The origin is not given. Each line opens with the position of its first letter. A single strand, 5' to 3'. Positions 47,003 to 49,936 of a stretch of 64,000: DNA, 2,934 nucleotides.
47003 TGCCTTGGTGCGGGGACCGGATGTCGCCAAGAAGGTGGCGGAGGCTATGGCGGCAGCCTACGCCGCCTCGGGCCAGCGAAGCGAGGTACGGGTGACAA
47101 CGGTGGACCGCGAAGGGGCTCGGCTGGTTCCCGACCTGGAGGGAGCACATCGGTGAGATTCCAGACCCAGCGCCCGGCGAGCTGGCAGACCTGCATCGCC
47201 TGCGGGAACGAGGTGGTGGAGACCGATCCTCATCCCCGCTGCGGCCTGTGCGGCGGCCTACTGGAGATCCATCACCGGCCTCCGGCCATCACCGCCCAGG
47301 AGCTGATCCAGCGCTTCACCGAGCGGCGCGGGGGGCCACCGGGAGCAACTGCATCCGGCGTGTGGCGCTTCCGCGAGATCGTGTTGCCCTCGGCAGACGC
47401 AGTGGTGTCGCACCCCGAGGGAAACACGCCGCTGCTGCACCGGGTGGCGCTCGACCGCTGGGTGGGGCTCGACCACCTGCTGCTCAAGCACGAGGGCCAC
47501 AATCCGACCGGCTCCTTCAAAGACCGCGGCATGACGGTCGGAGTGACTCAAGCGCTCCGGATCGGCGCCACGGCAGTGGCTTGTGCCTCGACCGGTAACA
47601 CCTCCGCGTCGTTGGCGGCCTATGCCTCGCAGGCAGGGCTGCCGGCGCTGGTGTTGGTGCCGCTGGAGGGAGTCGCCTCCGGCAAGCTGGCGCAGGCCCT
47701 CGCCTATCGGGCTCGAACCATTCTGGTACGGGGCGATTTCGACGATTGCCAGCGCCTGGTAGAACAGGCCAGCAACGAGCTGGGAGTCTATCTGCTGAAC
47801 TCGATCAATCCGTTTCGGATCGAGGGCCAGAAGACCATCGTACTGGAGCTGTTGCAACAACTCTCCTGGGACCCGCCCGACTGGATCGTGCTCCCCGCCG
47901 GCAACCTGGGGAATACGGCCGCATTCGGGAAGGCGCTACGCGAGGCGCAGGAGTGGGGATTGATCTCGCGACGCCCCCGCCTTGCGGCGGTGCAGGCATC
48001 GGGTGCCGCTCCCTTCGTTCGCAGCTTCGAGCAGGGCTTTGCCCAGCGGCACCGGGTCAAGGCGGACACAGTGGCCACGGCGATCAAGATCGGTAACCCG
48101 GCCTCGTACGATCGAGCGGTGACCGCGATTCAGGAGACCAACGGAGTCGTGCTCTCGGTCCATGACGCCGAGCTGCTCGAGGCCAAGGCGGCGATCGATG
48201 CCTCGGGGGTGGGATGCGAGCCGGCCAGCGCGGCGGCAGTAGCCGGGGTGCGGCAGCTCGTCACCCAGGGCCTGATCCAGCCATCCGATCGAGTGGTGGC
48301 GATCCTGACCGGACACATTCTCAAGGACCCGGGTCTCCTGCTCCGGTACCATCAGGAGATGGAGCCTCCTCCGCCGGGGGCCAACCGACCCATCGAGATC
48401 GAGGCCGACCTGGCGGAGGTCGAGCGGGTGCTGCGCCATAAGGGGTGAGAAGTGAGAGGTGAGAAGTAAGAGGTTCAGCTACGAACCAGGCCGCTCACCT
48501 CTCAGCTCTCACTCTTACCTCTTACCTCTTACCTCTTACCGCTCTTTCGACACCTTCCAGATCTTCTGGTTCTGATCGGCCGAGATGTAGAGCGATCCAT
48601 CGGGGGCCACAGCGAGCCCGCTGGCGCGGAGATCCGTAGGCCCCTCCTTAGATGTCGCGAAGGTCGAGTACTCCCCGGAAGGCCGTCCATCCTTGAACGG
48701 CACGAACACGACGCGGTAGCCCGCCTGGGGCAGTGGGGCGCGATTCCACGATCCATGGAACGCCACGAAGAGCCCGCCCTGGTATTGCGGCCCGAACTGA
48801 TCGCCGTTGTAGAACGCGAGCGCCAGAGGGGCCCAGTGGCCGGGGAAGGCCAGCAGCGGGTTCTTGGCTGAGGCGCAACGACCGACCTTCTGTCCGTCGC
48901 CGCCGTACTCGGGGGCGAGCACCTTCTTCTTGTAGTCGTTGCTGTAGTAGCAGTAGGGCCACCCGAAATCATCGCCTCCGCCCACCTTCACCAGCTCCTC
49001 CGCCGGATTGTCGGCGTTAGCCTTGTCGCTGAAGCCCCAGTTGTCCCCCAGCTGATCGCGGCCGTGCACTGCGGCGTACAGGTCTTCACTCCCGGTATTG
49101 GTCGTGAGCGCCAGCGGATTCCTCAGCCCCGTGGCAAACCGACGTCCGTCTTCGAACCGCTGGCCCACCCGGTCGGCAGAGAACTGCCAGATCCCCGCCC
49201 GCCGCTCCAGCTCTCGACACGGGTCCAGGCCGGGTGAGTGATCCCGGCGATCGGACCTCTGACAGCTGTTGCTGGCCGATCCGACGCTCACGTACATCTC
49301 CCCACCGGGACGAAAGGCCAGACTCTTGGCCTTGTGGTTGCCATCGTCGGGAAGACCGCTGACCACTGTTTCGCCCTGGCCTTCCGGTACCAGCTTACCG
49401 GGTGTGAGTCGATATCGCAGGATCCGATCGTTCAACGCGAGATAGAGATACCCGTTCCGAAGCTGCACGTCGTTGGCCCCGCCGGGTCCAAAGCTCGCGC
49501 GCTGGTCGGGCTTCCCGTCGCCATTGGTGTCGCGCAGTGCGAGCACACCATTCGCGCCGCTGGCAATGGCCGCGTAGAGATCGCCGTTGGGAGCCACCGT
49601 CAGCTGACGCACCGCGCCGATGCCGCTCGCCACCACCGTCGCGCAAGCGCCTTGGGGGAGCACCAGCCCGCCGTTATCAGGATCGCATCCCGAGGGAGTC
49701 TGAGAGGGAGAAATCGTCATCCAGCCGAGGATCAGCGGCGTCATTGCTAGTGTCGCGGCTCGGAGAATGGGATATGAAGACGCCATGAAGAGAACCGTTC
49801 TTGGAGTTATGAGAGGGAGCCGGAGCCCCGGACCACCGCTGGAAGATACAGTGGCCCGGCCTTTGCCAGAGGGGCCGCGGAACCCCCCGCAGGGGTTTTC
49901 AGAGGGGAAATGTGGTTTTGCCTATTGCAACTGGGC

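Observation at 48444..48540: Second copy of the family A element between thrC and the PQQ-type dehydrogenase gene, again carrying both stop codons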

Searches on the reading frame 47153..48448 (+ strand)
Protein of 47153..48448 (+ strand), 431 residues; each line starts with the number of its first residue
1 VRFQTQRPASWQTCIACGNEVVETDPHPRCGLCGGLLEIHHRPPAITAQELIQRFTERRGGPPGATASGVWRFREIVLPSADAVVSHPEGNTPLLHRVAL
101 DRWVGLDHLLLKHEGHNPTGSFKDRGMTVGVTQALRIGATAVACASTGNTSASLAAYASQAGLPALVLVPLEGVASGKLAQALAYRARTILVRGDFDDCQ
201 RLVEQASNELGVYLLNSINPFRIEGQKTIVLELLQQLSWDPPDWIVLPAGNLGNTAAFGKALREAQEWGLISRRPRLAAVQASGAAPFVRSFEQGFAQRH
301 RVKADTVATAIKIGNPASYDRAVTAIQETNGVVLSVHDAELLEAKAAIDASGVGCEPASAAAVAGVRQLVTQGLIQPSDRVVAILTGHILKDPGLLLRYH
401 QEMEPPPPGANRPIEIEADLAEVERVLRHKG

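Call 9: search_protein_families(library=pfam, proteins=[window:47153-48448:+])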
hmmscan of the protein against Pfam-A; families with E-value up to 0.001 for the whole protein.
window:47153-48448:+ (431 aa): 1 family
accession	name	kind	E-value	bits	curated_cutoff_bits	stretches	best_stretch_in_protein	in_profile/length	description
PF00291.31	PALP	-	2.5e-67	227.8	35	1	86-387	2-295/295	Pyridoxal-phosphate dependent enzyme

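Call 12: find_encoding_contigs(protein=window:47153-48448:+, flank=3000, max_places=10)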
Protein window:47153-48448:+ (431 aa): 4 contigs read that carry it; 3 places shown.
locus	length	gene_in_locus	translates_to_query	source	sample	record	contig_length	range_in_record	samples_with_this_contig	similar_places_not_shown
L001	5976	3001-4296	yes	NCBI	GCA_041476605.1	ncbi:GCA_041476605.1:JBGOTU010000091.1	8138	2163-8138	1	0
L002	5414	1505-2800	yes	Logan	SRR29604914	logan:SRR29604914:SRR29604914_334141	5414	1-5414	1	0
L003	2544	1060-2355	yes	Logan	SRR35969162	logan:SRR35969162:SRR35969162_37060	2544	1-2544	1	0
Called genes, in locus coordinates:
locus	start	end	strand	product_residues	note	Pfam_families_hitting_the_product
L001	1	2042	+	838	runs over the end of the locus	PF00696:AA_kinase, PF22468:ACT_9, PF01842:ACT (weak), PF13840:ACT_7 (weak), PF22468:ACT_9, PF03447:NAD_binding_3 (weak), PF00742:Homoserine_dh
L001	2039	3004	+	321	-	PF00288:GHMP_kinases_N, PF08544:GHMP_kinases_C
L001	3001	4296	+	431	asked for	PF00291:PALP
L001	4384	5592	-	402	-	PF22807:TrAA12, PF07995:GSDH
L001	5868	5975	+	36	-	?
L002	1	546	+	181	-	?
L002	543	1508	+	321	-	PF00288:GHMP_kinases_N, PF08544:GHMP_kinases_C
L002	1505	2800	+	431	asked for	PF00291:PALP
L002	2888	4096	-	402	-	PF22807:TrAA12, PF07995:GSDH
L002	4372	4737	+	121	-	PF02201:SWIB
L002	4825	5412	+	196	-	?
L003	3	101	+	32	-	?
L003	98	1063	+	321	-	PF00288:GHMP_kinases_N, PF08544:GHMP_kinases_C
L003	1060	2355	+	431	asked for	PF00291:PALP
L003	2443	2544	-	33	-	?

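Call 22: find_homologous_proteins(query=window:47153-48448:+, max_evalue=1e-100)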
Query window:47153-48448:+ (431 aa): 7604 proteins with E <= 1e-100 among 8000 candidates; the best 120 are listed.
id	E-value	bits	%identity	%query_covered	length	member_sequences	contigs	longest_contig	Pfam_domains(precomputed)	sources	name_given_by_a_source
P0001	6.3e-286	966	100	100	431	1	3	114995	PF00291.32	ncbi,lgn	-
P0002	1.7e-285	965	100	100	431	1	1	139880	PF00291.32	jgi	jgi:threonine synthase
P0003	2.0e-279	945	97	100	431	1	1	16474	PF00291.32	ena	-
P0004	1.1e-276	936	97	99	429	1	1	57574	PF00291.32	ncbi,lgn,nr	ncbi:MAG TPA: threonine synthase [Gemmatimonadales bacterium]|nr:threonine synthase [Gemmatimonadale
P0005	1.8e-276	935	96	100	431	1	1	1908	PF00291.32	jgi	jgi:threonine synthase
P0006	2.9e-276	934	97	99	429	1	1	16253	PF00291.32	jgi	jgi:threonine synthase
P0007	5.0e-275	930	95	100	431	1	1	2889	PF00291.32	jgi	jgi:threonine synthase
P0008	1.1e-274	929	96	100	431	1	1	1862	PF00291.32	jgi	jgi:threonine synthase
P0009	1.6e-274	929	96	99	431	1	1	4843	PF00291.32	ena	-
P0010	4.7e-274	927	95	100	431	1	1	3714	PF00291.32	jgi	jgi:threonine synthase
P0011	5.6e-274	927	95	100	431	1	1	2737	PF00291.32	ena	-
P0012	2.3e-273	925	96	99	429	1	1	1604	PF00291.32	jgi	jgi:threonine synthase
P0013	2.4e-273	925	96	99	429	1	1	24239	PF00291.32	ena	-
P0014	2.8e-273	925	96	99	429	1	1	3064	PF00291.32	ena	-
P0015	3.7e-273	924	95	100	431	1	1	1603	PF00291.32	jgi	jgi:threonine synthase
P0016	7.0e-273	923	95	100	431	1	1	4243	PF00291.32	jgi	jgi:threonine synthase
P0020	3.8e-272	921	95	99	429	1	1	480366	PF00291.32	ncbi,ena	-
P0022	1.4e-271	919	95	99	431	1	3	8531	PF00291.32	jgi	jgi:threonine synthase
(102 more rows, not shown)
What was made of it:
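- Checked: Copy 1 is flanked by citrate synthase and arginine decarboxylase (calls 9, 22).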

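Call 25: find_encoding_contigs(protein=P0004, flank=10000, max_places=2)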
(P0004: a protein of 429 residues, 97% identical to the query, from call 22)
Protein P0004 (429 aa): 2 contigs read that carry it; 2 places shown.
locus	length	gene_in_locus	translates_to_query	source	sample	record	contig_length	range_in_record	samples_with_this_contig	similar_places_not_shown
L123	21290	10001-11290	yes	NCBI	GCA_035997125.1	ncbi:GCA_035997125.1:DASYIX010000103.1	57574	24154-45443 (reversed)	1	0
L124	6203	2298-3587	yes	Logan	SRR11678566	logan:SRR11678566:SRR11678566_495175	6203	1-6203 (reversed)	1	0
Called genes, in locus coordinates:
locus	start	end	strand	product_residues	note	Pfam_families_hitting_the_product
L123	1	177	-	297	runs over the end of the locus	PF00140:Sigma70_r1_2, PF04542:Sigma70_r2, PF04539:Sigma70_r3, PF08281:Sigma70_r4_2 (faint), PF04545:Sigma70_r4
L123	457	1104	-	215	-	-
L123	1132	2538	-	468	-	PF02233:PNTB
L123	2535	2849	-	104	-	PF12769:PNTB_4TM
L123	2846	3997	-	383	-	PF05222:AlaDh_PNT_N, PF01262:AlaDh_PNT_C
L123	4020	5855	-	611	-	PF05359:DUF748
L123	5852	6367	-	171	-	PF09835:DUF2062 (weak)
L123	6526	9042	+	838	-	PF00696:AA_kinase, PF22468:ACT_9, PF01842:ACT (weak), PF13840:ACT_7, PF22468:ACT_9, PF03447:NAD_binding_3 (weak), PF00742:Homoserine_dh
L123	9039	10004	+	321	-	PF00288:GHMP_kinases_N, PF08544:GHMP_kinases_C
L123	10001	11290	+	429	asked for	PF00291:PALP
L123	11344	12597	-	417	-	PF22807:TrAA12, PF07995:GSDH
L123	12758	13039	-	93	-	-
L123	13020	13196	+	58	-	PF02201:SWIB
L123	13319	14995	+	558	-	PF00005:ABC_tran, PF02463:SMC_N (faint), PF13304:AAA_21 (faint), PF12848:ABC_tran_Xtn, PF00005:ABC_tran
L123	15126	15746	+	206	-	PF06439:3keto-disac_hyd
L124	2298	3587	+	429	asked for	PF00291:PALP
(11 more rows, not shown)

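Call 26: find_encoding_contigs(protein=P0020, flank=10000, max_places=2)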
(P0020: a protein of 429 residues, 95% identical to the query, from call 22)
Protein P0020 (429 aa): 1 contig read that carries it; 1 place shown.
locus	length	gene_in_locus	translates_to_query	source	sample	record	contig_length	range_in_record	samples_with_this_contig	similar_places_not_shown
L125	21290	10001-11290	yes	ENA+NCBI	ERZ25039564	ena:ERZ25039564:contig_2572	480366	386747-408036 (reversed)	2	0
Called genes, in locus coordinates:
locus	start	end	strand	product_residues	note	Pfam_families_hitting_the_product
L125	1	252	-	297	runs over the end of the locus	PF00140:Sigma70_r1_2, PF04542:Sigma70_r2, PF04539:Sigma70_r3, PF08281:Sigma70_r4_2 (faint), PF04545:Sigma70_r4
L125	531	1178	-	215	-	-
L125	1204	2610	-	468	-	PF02233:PNTB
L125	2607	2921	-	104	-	PF12769:PNTB_4TM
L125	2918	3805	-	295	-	PF05222:AlaDh_PNT_N, PF01262:AlaDh_PNT_C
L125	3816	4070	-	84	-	PF05222:AlaDh_PNT_N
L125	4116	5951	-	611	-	PF05359:DUF748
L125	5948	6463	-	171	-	PF09835:DUF2062 (weak)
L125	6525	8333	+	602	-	PF00696:AA_kinase, PF22468:ACT_9, PF01842:ACT (weak), PF13840:ACT_7 (weak), PF22468:ACT_9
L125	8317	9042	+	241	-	PF00742:Homoserine_dh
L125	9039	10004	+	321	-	PF00288:GHMP_kinases_N, PF08544:GHMP_kinases_C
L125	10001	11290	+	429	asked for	PF00291:PALP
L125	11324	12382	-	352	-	PF22807:TrAA12, PF07995:GSDH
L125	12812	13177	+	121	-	PF02201:SWIB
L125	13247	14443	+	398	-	PF00005:ABC_tran, PF02463:SMC_N (faint), PF13555:AAA_29 (faint), PF13304:AAA_21 (faint), PF12848:ABC_tran_Xtn, PF00005:ABC_tran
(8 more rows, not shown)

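Call 27: find_encoding_contigs(protein=P0009, flank=10000, max_places=2)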
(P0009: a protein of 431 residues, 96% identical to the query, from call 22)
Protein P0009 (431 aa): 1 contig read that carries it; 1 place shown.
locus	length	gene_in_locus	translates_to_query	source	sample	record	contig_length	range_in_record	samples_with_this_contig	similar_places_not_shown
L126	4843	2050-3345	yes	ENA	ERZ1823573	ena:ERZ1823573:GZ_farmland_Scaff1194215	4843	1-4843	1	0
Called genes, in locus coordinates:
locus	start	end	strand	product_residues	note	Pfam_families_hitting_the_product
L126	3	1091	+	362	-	?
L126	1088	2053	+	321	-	PF00288:GHMP_kinases_N, PF08544:GHMP_kinases_C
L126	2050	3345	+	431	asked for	PF00291:PALP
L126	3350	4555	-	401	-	PF22807:TrAA12, PF07995:GSDH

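Call 30: find_related_loci(query=window:47153-48448:+, collection=metagenome_contigs, flank=10000)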
Query window:47153-48448:+ (431 aa) in metagenome_contigs; peptide patterns used: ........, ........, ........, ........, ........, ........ (x = any residue, [..] = any of these).
600 stretches matched a pattern (row limit reached: there are more); 575 encode a relative of the query (tblastn E <= 1e-3); the best 80 are kept; 80 distinct loci.
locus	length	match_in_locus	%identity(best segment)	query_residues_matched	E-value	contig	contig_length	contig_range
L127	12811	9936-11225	86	1-430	0e+0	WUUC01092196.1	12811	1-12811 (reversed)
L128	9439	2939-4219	85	1-428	0e+0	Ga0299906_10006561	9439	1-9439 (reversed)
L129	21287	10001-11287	86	1-429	0e+0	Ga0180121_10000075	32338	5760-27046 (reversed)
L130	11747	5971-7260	85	1-430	0e+0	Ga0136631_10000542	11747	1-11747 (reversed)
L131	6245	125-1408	83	1-428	0e+0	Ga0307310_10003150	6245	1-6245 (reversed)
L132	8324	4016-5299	83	1-428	0e+0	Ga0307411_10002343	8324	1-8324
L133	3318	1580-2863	82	1-428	0e+0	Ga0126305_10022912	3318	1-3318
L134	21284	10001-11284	84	1-428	0e+0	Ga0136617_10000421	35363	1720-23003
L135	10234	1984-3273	83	1-430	0e+0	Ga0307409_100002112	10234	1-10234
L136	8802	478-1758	82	1-427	0e+0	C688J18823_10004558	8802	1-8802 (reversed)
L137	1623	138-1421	79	1-428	0e+0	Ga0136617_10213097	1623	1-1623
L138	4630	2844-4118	79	1-424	0e+0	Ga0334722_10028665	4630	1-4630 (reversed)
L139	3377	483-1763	79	1-427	0e+0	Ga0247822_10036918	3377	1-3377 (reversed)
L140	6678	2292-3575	79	1-428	0e+0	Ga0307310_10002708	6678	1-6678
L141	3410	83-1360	77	3-430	0e+0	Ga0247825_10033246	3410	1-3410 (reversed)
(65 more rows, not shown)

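Call 37: find_encoding_contigs(protein=P0003, flank=1500, max_places=1)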
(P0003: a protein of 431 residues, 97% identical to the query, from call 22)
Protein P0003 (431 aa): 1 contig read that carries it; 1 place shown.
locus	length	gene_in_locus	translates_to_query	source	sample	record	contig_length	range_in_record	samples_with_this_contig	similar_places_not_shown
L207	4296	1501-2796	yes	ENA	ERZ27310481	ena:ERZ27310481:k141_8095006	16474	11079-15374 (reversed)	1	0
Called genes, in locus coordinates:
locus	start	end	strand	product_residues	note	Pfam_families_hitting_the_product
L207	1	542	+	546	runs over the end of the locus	?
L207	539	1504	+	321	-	PF00288:GHMP_kinases_N, PF08544:GHMP_kinases_C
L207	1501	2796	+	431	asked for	PF00291:PALP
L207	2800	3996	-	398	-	PF22807:TrAA12, PF07995:GSDH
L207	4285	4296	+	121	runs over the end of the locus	PF02201:SWIB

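Call 38: find_encoding_contigs(protein=P0007, flank=1500, max_places=1)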
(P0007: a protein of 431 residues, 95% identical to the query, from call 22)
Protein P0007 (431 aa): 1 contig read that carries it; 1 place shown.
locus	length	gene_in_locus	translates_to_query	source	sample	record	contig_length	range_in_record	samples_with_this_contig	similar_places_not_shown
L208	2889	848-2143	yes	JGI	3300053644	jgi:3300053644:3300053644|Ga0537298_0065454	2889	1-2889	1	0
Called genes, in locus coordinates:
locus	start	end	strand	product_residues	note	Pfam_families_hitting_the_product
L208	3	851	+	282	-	?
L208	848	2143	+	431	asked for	PF00291:PALP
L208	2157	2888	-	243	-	?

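Call 39: find_encoding_contigs(protein=P0016, flank=1500, max_places=1)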
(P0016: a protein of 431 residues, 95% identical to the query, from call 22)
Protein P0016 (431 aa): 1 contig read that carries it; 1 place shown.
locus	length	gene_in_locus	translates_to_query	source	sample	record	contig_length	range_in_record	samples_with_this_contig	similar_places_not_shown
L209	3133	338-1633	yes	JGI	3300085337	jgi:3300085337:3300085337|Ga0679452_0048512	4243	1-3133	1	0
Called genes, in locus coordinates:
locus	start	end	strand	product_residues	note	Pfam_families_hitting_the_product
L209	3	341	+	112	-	?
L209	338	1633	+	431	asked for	PF00291:PALP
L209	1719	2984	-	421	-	PF22807:TrAA12, PF07995:GSDH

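Call 40: find_encoding_contigs(protein=P0022, flank=1500, max_places=1)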
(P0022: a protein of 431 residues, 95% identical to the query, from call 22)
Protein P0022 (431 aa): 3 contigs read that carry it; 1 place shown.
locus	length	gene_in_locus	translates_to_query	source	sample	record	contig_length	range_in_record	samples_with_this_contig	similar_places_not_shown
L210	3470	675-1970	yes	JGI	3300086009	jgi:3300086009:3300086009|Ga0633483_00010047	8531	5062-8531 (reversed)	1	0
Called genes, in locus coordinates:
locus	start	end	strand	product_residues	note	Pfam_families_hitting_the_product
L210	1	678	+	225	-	?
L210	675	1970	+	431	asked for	PF00291:PALP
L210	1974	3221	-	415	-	PF22807:TrAA12, PF07995:GSDH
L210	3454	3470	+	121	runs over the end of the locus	PF02201:SWIB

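Call 41: find_encoding_contigs(protein=P0014, flank=1500, max_places=1)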
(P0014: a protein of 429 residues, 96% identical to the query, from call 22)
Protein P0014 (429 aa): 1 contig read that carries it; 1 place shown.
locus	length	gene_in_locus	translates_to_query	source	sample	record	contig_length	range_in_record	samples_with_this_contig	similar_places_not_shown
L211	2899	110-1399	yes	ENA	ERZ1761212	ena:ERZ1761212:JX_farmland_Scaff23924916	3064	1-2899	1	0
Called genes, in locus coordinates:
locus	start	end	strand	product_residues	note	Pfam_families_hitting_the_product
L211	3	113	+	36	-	?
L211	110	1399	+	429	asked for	PF00291:PALP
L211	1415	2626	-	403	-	PF22807:TrAA12, PF07995:GSDH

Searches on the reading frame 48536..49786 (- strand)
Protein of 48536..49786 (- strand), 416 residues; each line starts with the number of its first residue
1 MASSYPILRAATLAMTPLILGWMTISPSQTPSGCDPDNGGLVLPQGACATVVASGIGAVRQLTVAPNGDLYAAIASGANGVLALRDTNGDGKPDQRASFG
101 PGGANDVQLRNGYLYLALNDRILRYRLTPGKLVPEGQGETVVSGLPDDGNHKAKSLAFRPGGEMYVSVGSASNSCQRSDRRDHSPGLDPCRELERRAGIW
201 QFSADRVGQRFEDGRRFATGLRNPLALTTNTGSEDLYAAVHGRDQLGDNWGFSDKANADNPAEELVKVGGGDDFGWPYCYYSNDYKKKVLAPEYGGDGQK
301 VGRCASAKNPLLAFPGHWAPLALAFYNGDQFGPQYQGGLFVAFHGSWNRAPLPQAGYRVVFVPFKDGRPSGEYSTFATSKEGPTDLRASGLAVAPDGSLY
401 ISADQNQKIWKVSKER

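Call 9: search_protein_families(library=pfam, proteins=[window:48536-49786:-])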
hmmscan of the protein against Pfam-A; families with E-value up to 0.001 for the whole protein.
window:48536-49786:- (416 aa): 2 families
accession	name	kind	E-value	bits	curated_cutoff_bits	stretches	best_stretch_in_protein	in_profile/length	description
PF07995.17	GSDH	-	1.1e-13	51.6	25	1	147-406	108-327/332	Glucose / Sorbosone dehydrogenase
PF23500.1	DUF7133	-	9.5e-05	22.3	27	0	73-122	96-146/385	Domain of unknown function (DUF7133)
